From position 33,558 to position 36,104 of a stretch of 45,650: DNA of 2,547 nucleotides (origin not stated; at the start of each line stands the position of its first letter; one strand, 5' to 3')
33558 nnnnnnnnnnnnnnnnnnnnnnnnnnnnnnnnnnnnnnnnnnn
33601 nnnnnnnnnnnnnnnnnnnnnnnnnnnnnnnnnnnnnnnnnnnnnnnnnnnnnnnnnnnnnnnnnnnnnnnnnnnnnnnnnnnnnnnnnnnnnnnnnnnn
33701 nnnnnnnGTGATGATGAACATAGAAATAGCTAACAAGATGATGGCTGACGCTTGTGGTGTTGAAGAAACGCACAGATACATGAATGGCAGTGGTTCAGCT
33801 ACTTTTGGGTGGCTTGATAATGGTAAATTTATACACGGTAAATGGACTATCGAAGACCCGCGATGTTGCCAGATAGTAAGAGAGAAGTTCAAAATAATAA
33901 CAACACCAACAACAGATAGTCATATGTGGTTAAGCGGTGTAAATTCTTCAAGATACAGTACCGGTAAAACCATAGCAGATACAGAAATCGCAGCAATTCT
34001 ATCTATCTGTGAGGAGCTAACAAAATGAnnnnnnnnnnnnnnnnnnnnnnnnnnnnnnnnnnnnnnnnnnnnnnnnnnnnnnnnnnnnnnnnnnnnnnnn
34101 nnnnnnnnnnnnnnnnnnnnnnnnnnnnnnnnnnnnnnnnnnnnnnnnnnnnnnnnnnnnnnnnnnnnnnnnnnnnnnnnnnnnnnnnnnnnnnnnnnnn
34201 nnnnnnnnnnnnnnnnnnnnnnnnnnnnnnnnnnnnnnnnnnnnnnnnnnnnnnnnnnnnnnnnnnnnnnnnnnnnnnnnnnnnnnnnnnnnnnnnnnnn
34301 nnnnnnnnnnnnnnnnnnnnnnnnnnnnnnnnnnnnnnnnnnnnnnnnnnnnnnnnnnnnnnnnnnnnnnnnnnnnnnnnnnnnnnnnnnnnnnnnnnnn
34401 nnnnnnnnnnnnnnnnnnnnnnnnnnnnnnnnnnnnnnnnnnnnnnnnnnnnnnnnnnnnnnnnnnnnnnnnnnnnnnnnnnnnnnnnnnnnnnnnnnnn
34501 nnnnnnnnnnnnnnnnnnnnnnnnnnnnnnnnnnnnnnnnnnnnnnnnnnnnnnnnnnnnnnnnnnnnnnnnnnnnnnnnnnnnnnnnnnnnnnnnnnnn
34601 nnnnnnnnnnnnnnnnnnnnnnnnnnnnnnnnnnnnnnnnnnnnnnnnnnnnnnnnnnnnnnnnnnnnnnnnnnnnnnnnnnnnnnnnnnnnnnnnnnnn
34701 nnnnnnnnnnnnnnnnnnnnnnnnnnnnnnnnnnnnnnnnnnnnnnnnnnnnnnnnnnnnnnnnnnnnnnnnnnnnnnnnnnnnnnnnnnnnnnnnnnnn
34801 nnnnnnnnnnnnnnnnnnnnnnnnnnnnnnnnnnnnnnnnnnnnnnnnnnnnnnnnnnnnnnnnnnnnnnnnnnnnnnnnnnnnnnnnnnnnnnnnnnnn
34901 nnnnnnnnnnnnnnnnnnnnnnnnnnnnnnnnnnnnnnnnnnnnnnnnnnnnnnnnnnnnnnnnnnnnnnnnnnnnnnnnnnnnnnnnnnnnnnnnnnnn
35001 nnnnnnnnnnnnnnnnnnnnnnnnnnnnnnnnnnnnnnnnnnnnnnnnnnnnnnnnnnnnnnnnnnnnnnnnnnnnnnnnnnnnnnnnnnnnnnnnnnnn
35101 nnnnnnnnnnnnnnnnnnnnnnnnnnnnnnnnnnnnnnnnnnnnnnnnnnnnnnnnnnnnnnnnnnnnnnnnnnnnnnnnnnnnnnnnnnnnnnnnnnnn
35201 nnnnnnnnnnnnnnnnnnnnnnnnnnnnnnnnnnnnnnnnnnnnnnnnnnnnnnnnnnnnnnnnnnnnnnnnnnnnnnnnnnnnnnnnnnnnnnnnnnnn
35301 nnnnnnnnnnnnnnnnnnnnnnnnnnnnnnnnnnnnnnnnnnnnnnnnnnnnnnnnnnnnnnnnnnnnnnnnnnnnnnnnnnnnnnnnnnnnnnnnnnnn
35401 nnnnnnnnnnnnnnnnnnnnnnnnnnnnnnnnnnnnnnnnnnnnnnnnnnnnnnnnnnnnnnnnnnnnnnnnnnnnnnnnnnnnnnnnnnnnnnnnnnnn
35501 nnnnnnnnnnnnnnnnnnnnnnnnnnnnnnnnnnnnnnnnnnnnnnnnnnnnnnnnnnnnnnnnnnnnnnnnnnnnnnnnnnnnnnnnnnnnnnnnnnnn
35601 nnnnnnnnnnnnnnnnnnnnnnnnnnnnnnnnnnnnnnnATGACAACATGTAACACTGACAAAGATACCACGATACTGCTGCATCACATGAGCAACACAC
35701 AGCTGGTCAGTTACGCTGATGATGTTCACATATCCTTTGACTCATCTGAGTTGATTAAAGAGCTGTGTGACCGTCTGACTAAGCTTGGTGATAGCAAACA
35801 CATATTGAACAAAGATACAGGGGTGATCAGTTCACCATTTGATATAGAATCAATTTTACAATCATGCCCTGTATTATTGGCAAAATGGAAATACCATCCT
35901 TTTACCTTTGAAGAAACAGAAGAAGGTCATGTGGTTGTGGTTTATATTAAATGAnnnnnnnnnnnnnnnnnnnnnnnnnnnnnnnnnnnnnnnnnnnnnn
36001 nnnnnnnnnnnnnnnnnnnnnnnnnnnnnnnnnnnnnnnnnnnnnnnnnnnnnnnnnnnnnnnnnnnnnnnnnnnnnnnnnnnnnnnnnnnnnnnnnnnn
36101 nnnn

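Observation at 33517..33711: Phage-encoded Hfq homologue in the early operon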

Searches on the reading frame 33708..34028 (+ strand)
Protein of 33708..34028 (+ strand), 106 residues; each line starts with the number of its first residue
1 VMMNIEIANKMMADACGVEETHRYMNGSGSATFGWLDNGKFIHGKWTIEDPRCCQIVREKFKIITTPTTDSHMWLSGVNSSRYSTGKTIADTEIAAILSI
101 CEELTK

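Call 19: search_protein_families(library=phrogs, proteins=[window:33708-34028:+], max_evalue=0.01)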
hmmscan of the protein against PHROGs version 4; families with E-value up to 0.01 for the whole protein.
window:33708-34028:+ (106 aa): 0 families

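Call 70: search_protein_families(library=pfam, proteins=[window:33708-34028:+], max_evalue=0.01)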
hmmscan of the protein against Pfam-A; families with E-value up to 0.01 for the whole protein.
window:33708-34028:+ (106 aa): 0 families

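Call 92: search_protein_families(library=padloc, proteins=[window:33708-34028:+], max_evalue=0.01)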
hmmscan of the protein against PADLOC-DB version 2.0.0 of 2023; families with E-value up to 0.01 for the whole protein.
window:33708-34028:+ (106 aa): 0 families

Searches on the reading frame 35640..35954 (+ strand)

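Call 19: search_protein_families(library=phrogs, proteins=[window:35640-35954:+], max_evalue=0.01)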
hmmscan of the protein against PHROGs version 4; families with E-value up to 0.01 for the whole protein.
window:35640-35954:+ (104 aa): 0 families

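Call 70: search_protein_families(library=pfam, proteins=[window:35640-35954:+], max_evalue=0.01)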
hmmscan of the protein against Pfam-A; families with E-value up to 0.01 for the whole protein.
window:35640-35954:+ (104 aa): 0 families

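Call 92: search_protein_families(library=padloc, proteins=[window:35640-35954:+], max_evalue=0.01)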
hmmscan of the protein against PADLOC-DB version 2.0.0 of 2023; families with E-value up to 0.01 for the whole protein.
window:35640-35954:+ (104 aa): 1 family
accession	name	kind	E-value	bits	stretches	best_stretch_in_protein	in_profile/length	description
PDLC01607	RT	-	0.009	14.2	0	13-54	98-140/161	"CAS-I,CAS-II,CAS-III,CAS-IV,CAS-V,CAS-VI; acquisition_associated"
